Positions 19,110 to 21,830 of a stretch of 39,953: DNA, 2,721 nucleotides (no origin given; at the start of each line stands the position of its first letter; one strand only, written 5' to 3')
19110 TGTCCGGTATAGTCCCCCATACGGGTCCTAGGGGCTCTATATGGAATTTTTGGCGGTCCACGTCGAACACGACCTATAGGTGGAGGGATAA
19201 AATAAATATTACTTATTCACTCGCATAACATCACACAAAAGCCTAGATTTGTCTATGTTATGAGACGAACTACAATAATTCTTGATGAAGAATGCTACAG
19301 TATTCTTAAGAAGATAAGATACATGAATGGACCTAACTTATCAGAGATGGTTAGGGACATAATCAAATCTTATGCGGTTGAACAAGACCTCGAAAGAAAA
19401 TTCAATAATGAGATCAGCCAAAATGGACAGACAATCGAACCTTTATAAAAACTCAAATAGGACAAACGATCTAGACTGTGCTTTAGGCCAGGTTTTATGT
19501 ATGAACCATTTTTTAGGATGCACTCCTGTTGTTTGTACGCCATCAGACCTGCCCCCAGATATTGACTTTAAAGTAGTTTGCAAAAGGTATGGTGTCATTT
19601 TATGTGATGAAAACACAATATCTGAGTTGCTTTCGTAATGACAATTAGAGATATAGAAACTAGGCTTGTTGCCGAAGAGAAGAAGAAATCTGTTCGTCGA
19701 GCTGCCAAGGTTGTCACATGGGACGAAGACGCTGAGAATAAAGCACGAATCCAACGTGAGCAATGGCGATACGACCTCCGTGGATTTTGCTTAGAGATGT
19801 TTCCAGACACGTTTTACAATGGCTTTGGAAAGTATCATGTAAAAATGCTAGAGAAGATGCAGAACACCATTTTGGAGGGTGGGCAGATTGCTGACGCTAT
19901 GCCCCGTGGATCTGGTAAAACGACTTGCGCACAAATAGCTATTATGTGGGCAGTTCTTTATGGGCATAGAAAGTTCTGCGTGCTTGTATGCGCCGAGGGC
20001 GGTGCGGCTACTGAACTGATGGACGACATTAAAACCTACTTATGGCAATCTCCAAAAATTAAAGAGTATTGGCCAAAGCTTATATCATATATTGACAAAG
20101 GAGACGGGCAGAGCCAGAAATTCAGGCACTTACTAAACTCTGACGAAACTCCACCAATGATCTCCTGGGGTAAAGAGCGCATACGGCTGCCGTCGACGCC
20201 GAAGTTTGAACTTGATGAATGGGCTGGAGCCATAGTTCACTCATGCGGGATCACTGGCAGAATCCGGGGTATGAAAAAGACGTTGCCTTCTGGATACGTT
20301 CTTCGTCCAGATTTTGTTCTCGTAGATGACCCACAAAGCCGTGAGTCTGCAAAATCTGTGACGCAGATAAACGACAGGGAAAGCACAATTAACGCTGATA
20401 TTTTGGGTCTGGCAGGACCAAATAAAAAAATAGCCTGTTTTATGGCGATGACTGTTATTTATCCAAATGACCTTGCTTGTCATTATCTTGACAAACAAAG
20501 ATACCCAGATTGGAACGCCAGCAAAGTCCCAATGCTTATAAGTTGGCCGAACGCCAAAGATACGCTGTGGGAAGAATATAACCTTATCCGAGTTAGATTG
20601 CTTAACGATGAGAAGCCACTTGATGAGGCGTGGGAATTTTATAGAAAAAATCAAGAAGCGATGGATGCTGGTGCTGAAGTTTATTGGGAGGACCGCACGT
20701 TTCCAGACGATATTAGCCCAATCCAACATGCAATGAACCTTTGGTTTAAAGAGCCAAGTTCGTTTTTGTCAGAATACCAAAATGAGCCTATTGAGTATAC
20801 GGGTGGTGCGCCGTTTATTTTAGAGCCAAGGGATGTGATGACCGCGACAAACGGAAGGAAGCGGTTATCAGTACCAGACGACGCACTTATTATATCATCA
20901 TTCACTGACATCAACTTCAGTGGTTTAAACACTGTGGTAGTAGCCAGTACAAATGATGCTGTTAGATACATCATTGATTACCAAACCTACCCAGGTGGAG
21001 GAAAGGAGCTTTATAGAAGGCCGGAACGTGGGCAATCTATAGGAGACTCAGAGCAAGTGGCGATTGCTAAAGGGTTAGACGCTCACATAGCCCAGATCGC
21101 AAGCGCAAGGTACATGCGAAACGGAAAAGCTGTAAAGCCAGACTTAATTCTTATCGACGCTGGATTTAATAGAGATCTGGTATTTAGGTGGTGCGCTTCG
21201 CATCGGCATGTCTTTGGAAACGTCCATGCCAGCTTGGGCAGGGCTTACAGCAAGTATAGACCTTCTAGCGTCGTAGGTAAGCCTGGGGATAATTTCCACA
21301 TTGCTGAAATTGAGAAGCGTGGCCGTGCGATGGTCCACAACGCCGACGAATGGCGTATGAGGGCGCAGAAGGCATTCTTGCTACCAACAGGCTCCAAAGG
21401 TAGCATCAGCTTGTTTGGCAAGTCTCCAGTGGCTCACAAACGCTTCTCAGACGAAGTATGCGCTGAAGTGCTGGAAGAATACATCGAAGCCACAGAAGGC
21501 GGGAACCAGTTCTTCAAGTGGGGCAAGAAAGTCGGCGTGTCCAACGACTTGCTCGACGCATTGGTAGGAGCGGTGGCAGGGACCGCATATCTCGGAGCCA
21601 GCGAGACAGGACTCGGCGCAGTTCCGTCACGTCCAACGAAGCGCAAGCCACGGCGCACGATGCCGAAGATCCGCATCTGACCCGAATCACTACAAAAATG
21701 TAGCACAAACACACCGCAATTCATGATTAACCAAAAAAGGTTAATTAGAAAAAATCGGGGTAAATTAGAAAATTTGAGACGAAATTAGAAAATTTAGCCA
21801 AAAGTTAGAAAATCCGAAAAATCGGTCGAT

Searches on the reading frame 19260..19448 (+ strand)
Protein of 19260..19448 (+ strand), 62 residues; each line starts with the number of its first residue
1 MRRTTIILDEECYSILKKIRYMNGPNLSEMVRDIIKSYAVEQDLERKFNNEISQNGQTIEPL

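Call 9: search_protein_families(library=pfam, proteins=[window:19260-19448:+], max_evalue=0.01)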
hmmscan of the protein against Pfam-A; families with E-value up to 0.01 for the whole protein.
window:19260-19448:+ (62 aa): 1 family
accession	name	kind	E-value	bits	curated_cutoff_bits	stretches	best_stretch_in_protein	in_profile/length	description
PF01402.27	RHH_1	-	0.0003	21.1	20.5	1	3-39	1-37/39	Ribbon-helix-helix protein, copG family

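Call 11: search_protein_families(library=phrogs, proteins=[window:19260-19448:+], max_evalue=0.01)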
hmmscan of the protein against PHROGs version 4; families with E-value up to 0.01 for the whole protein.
window:19260-19448:+ (62 aa): 0 families

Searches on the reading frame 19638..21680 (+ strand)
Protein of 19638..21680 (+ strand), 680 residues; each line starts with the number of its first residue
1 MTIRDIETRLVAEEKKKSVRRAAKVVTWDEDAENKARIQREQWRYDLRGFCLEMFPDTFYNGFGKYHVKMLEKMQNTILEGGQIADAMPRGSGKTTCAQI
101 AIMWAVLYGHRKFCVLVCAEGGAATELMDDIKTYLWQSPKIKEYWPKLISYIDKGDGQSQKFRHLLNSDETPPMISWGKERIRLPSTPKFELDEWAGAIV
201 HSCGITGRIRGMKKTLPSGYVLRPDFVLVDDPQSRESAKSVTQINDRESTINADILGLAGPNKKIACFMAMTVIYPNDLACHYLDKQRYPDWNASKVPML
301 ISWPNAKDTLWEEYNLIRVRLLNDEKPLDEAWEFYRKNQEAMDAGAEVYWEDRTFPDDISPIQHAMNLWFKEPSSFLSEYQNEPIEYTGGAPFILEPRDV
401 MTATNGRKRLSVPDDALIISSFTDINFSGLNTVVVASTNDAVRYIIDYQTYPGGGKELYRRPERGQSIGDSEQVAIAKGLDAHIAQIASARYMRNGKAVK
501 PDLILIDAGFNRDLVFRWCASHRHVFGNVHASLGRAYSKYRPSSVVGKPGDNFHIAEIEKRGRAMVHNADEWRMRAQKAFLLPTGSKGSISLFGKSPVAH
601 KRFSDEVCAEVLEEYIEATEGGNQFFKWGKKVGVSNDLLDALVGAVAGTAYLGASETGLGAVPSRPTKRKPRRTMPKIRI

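Call 9: search_protein_families(library=pfam, proteins=[window:19638-21680:+], max_evalue=0.01)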
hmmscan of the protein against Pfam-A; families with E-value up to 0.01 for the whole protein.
window:19638-21680:+ (680 aa): 1 family
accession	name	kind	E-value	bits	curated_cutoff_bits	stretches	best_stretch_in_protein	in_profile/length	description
PF20454.4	GpA_nuclease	-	3.4e-07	30.2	22.5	1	406-655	67-290/294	Terminase large subunit gpA, endonuclease domain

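Call 10: search_dna_similar(query=window:19638-21680:+, collection=phages, mode=protein, max_rows=25)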
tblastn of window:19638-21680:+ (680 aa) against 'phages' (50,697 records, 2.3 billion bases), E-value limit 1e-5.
Records with a match: 197; places in all: 197; records where one place covers at least 80% of the query: 0.
Best place of each record, by identity: <60% 197.
By first word of the organism name: Ralstonia 93; Pseudomonas 70; Paenibacillus 7; Bacteriophage 5; Bacillus 5; Burkholderia 4; Rhizobium 2; Clostridium 2; Mannheimia 2; Haemophilus 2; and 5 more.
By host as written in the record: Ralstonia solanacearum 65; Pseudomonas aeruginosa 29; Pseudomonas aeruginosa PA14 17; - 17; Paenibacillus larvae 7; Ralstonia solanacearum Race 3, Biovar 1 6; Helicobacter pullorum 3; Pseudomonas aeruginosa PAS429 2; and 44 more.
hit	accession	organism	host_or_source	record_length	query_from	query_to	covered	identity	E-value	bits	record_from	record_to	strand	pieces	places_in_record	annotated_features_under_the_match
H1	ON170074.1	Ralstonia phage YO033_1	Ralstonia solanacearum R281, UW154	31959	29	383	52%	24.9%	2e-12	77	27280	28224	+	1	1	record has no annotation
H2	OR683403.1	Pseudomonas phage Gregale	Pseudomonas aeruginosa F002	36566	28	393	54%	23.8%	2e-15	87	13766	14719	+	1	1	terminase large subunit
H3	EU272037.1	Pseudomonas phage MP38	Pseudomonas aeruginosa PA14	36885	28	393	54%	23.8%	2e-15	87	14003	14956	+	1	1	ORF26: hypothetical protein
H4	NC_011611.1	Pseudomonas phage MP38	Pseudomonas aeruginosa PA14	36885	28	393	54%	23.8%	2e-15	87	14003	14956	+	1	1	ORF26: terminase large subunit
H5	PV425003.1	Pseudomonas phage vB_PaeM_GXNNB6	Pseudomonas aeruginosa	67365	28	393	54%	23.8%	2e-15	87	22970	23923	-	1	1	hypothetical protein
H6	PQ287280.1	Pseudomonas phage Komp_PA14_H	Pseudomonas aeruginosa PA14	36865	28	393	54%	23.8%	3e-15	86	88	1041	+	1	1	terminase large subunit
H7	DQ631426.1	Pseudomonas phage DMS3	-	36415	28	393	54%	23.8%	3e-15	86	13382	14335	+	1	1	hypothetical protein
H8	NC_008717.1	Pseudomonas phage DMS3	Pseudomonas aeruginosa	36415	28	393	54%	23.8%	3e-15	86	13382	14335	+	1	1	terminase large subunit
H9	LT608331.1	Pseudomonas phage vB_PaeS_PcyII-40_PfII40a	-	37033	28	393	54%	23.8%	3e-15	86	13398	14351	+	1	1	hypothetical protein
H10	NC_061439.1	Pseudomonas phage vB_PaeS_PcyII-40_PfII40a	-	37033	28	393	54%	23.8%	3e-15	86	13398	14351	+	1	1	hypothetical protein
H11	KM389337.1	Pseudomonas phage JBD58a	-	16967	28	393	54%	23.8%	6e-15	85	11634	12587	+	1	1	record has no annotation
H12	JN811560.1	Pseudomonas phage JBD26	-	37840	28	393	54%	23.8%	6e-15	85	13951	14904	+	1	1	hypothetical protein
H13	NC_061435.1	Pseudomonas phage JBD26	-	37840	28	393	54%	23.8%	6e-15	85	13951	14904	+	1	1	hypothetical protein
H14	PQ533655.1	Pseudomonas phage Doze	Pseudomonas aeruginosa PA14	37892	28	393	54%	23.8%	8e-15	85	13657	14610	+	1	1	hypothetical protein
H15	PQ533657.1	Pseudomonas phage Frizzy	Pseudomonas aeruginosa PA14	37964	28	393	54%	23.8%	8e-15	85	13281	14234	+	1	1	terminase large subunit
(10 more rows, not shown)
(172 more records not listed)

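Call 11: search_protein_families(library=phrogs, proteins=[window:19638-21680:+], max_evalue=0.01)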
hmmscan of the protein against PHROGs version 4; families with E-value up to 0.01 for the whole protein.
window:19638-21680:+ (680 aa): 3 families
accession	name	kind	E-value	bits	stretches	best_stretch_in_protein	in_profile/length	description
phrog_38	-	head and packaging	2.2e-31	110.3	1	18-393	249-528/760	terminase large subunit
phrog_14112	-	unknown function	6.1e-07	30.1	1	63-149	82-171/247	-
phrog_15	-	head and packaging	0.00014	21.2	1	411-654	708-923/1330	terminase large subunit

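Call 15: find_related_loci(query=window:19638-21680:+, collection=viral_contigs, flank=6000)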
Query window:19638-21680:+ (680 aa) in viral_contigs; peptide patterns used: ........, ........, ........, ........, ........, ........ (x = any residue, [..] = any of these).
7 stretches matched a pattern; 2 encode a relative of the query (tblastn E <= 1e-3); 2 distinct loci.
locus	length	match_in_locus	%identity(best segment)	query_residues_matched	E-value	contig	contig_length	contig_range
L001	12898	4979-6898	33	38-670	1e-90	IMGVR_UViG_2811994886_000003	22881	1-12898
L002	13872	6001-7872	31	46-654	3e-79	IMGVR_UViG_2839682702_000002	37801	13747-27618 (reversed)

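Call 16: find_encoding_contigs(protein=window:19638-21680:+, flank=10000)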
Protein window:19638-21680:+ (680 aa): no gene with exactly this product is on record in the collection.

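Call 17: find_homologous_proteins(query=window:19638-21680:+, max_evalue=1e-20)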
Query window:19638-21680:+ (680 aa): 2291 proteins with E <= 1e-20 among 8000 candidates; the best 120 are listed.
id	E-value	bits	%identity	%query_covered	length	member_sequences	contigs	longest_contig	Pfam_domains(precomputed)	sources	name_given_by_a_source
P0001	0.0e+0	1242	79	97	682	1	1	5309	PF20454.5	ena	-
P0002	0.0e+0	1013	64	98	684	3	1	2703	PF20454.5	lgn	-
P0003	0.0e+0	1011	64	99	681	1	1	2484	PF20454.5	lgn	-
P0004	2.3e-297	1006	63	99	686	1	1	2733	-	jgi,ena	-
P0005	4.1e-292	989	63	99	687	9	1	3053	PF20454.5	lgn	-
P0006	2.0e-290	983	62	96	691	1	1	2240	-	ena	-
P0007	8.2e-287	971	60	99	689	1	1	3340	PF20454.5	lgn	-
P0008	5.8e-286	968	60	99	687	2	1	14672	PF20454.5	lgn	-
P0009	4.3e-285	966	62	97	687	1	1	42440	-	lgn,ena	-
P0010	8.3e-269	912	58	98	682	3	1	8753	-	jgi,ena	jgi:hypothetical protein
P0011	2.1e-258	877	100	56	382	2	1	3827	PF20454.5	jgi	jgi:hypothetical protein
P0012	1.2e-255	868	62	86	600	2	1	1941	-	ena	-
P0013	1.9e-240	818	54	98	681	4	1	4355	PF20454.5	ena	-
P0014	8.2e-235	799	52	99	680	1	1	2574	PF20454.5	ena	-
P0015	1.8e-221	755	51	94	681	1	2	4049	PF20454.5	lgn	-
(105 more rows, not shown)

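Call 18: find_encoding_contigs(protein=P0001, flank=10000, max_places=2)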
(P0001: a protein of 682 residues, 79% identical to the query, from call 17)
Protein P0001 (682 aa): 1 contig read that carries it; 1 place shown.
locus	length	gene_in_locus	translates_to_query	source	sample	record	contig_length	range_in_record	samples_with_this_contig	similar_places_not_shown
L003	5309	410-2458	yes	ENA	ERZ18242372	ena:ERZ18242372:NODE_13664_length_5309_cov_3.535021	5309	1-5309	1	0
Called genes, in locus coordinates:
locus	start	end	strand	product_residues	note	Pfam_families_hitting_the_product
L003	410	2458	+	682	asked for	PF20454:GpA_nuclease (faint)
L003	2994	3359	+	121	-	-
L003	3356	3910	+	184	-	-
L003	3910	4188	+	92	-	-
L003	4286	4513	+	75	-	-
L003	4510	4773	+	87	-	-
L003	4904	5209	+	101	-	-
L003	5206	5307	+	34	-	?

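Call 19: find_encoding_contigs(protein=P0009, flank=10000, max_places=2)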
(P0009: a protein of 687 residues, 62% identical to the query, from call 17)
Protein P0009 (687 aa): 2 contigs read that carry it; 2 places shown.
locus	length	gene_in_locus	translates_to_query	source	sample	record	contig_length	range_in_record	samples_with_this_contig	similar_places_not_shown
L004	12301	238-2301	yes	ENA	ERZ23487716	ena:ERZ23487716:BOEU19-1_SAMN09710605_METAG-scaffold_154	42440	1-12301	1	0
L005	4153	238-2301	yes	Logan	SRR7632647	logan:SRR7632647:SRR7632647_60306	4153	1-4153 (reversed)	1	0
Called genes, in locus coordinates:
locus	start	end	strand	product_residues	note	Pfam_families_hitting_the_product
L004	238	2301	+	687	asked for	-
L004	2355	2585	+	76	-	-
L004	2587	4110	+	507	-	PF05136:Phage_portal_2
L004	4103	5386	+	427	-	-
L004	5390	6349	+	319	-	PF20911:GP7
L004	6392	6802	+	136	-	-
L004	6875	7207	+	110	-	-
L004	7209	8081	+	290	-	-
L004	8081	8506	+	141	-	-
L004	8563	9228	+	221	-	-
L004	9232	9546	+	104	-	-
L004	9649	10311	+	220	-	-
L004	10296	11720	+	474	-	-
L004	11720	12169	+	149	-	-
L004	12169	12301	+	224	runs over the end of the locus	-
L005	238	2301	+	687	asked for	-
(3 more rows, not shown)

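Call 20: find_encoding_contigs(protein=P0008, flank=10000, max_places=2)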
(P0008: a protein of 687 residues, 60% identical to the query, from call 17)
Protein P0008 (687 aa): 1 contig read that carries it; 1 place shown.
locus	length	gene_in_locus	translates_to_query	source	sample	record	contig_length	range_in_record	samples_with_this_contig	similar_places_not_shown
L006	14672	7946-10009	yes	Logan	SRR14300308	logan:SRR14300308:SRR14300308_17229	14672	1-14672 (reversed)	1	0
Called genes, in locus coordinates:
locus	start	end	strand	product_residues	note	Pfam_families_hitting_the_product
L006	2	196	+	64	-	?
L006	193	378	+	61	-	PF27050:Phage_P22_Y8K6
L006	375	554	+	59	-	-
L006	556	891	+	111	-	PF11325:DUF3127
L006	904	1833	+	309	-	-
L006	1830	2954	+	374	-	PF13481:AAA_25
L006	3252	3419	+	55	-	-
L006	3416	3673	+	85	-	-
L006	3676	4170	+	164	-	-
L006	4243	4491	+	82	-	-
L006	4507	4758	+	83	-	-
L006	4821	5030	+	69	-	PF01381:HTH_3 (weak)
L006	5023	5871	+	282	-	-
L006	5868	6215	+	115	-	-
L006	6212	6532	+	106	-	-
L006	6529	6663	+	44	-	-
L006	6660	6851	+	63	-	-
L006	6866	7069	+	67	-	-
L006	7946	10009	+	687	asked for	PF20454:GpA_nuclease (faint)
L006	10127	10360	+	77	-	-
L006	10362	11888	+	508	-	PF05136:Phage_portal_2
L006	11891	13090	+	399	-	-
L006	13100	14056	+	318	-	PF20911:GP7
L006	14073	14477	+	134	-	PF21190:Bbp16 (weak)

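Call 21: find_encoding_contigs(protein=P0011, flank=10000, max_places=2)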
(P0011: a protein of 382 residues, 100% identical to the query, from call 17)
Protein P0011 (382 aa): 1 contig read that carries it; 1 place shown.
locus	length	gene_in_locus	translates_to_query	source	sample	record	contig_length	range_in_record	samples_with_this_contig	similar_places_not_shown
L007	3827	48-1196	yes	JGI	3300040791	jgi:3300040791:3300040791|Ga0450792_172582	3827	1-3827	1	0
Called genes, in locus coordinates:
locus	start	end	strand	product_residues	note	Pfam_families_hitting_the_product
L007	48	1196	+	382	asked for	PF20454:GpA_nuclease (weak)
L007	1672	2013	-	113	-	-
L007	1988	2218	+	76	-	-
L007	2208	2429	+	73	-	-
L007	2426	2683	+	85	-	-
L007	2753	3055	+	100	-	-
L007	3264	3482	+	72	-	-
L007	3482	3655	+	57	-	-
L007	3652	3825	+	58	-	?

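Call 30: find_related_loci(query=A1, collection=metagenome_contigs, flank=6000)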
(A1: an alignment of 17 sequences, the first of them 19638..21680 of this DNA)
Query A1 (680 aa) in metagenome_contigs; peptide patterns used: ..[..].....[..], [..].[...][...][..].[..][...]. (x = any residue, [..] = any of these).
104 stretches matched a pattern; 13 encode a relative of the query (tblastn E <= 1e-3); 13 distinct loci.
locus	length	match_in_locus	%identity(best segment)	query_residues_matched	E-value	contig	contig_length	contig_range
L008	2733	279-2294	63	10-680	0e+0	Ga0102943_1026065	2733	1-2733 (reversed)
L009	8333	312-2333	63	10-680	0e+0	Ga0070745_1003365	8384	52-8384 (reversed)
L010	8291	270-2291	63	10-680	0e+0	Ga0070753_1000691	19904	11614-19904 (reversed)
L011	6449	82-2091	50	13-680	0e+0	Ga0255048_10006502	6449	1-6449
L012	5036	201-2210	50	13-680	0e+0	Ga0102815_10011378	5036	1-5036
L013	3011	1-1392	64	211-673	0e+0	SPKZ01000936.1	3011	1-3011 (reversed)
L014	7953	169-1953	36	47-657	2e-117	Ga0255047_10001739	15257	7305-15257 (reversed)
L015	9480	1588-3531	36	20-679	9e-116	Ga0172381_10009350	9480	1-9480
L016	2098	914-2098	44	11-407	2e-120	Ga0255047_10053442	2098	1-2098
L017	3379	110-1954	34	35-666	2e-113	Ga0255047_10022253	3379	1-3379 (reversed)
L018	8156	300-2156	35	30-655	1e-110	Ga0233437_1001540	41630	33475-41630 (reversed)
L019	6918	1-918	35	344-655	1e-46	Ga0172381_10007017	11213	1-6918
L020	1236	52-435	42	529-658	3e-26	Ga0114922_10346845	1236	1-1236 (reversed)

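Call 31: find_related_loci(query=A1, collection=genome_contigs, flank=6000)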
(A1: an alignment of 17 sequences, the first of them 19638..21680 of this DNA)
Query A1 (680 aa) in genome_contigs; peptide patterns used: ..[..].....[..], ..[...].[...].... (x = any residue, [..] = any of these).
33 stretches matched a pattern; 8 encode a relative of the query (tblastn E <= 1e-3); 8 distinct loci.
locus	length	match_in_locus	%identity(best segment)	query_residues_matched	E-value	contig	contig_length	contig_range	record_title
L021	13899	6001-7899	32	33-659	5e-93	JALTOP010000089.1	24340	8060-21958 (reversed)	MAG: Planctomycetaceae bacterium isolate S139_metabat2_scaf2bin.267 S139_NODE_1432_length_24340_cov_1.537728, whole geno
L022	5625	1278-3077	33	63-670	9e-93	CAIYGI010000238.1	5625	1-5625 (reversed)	uncultured bacterium isolate MJ-time_bin-3222 genome assembly, contig: bin-3222:238/347, whole genome shotgun sequence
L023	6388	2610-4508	31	33-659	1e-92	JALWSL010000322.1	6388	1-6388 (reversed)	MAG: Planctomycetaceae bacterium isolate M2_metabat2_scaf2bin.068 M2_NODE_21006_length_6388_cov_1.573231, whole genome s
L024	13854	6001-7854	33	46-655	3e-87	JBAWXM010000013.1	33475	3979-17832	MAG: Lentisphaerota bacterium isolate ELA063 MAG063_13, whole genome shotgun sequence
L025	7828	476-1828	32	50-515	9e-59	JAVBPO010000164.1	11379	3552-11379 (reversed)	MAG: Thermoguttaceae bacterium isolate EPI_MAG_00141 c_000000243181, whole genome shotgun sequence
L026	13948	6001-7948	41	21-665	7e-110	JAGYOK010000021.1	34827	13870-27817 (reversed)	MAG: Alphaproteobacteria bacterium isolate M55B166 21, whole genome shotgun sequence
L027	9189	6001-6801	23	49-353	7e-10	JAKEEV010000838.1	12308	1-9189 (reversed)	MAG: Planctomycetia bacterium isolate PMV_1_maxbin.004 PMV_1_maxbin.004.k101_763149, whole genome shotgun sequence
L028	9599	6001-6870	20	48-384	5e-6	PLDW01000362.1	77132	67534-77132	MAG: Gemmataceae bacterium isolate palsa_1347 73.20111000_P1S.15_contig_3418, whole genome shotgun sequence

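Call 44: search_protein_families(library=pfam, proteins=[L006:904-1833:+, L006:1830-2954:+, L006:5023-5871:+, L006:3676-4170:+, L009:2803-3015:+, L003:2994-3359:+, L003:3356-3910:+], max_evalue=0.01)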
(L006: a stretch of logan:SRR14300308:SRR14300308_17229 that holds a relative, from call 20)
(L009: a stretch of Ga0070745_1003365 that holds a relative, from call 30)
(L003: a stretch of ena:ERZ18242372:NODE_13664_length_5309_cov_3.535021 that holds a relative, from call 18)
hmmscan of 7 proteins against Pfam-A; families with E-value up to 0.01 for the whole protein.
L006:904-1833:+ (309 aa): 0 families

L006:1830-2954:+ (374 aa): 3 families
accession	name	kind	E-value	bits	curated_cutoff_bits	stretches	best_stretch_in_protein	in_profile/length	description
PF13481.12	AAA_25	-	9.5e-22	78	27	1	41-211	22-194/195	AAA domain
PF06745.19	ATPase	-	0.0017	18.2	26.6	1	43-210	10-167/231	KaiC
PF10609.15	ParA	-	0.0064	16.4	27.1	0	55-92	6-43/246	NUBPL iron-transfer P-loop NTPase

L006:5023-5871:+ (282 aa): 0 families

L006:3676-4170:+ (164 aa): 1 family
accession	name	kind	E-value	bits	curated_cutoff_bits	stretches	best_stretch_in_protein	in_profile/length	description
PF04312.18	DUF460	-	0.0076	16.4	28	0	2-25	33-56/135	Protein of unknown function (DUF460)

L009:2803-3015:+ (70 aa): 0 families

L003:2994-3359:+ (121 aa): 0 families

L003:3356-3910:+ (184 aa): 0 families

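Call 52: search_protein_families(library=phrogs, proteins=[L006:904-1833:+, L006:1830-2954:+, L006:5023-5871:+, L006:556-891:+, L009:2803-3015:+, L003:2994-3359:+, L003:3356-3910:+], max_evalue=0.001)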
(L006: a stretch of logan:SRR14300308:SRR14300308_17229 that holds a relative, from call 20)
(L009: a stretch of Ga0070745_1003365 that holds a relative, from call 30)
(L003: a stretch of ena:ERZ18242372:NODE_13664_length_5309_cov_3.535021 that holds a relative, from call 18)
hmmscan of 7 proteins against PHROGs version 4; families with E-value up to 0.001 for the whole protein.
L006:904-1833:+ (309 aa): 1 family
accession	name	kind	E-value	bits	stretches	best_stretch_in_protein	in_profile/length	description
phrog_2597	-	DNA, RNA and nucleotide metabolism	4.5e-19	69.4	1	196-302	215-315/747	DNA primase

L006:1830-2954:+ (374 aa): 8 families
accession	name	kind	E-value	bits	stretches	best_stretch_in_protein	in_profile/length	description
phrog_239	-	DNA, RNA and nucleotide metabolism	7.8e-15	55.9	1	50-241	355-554/801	DNA primase/helicase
phrog_3123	-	unknown function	1.4e-12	48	1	43-229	331-525/583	-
phrog_25693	-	unknown function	1.5e-12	47.9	1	42-241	39-239/405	-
phrog_2597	-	DNA, RNA and nucleotide metabolism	2e-09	37.5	1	43-218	358-526/747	DNA primase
phrog_19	-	DNA, RNA and nucleotide metabolism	1.7e-07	31.5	1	42-238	343-535/621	DnaB-like replicative helicase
phrog_13004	-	unknown function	2.8e-05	24.1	1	40-134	120-207/363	-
phrog_5482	-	unknown function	0.00034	20.4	0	40-82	36-82/341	-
phrog_1284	-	unknown function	0.00041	20.8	1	50-223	32-199/306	-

L006:5023-5871:+ (282 aa): 0 families

L006:556-891:+ (111 aa): 1 family
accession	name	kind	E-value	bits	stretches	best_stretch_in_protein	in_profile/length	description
phrog_4932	-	DNA, RNA and nucleotide metabolism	2.8e-17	64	1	5-98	1-99/117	single strand DNA binding protein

L009:2803-3015:+ (70 aa): 0 families

L003:2994-3359:+ (121 aa): 0 families

L003:3356-3910:+ (184 aa): 7 families
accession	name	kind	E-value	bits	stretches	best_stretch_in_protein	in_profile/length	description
phrog_1992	-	other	1.9e-29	104.2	2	82-155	91-161/293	MazG-like pyrophosphatase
phrog_715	-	other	2.6e-22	80.4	1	83-182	6-116/123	MazG-like pyrophosphatase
phrog_7855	-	other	5.1e-17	63.5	2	148-182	252-287/291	mazG nucleotide pyrophosphohydrolase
phrog_1994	-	DNA, RNA and nucleotide metabolism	8.5e-14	52.8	1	132-183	117-168/170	DNA binding protein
phrog_28554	-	other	2.1e-13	51.5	1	81-183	133-232/236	MazG-like pyrophosphatase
phrog_14652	-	DNA, RNA and nucleotide metabolism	9.1e-11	42.6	1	83-182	161-256/261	DNA binding protein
phrog_14932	-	DNA, RNA and nucleotide metabolism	0.00011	22.7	0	166-182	15-31/35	DNA binding protein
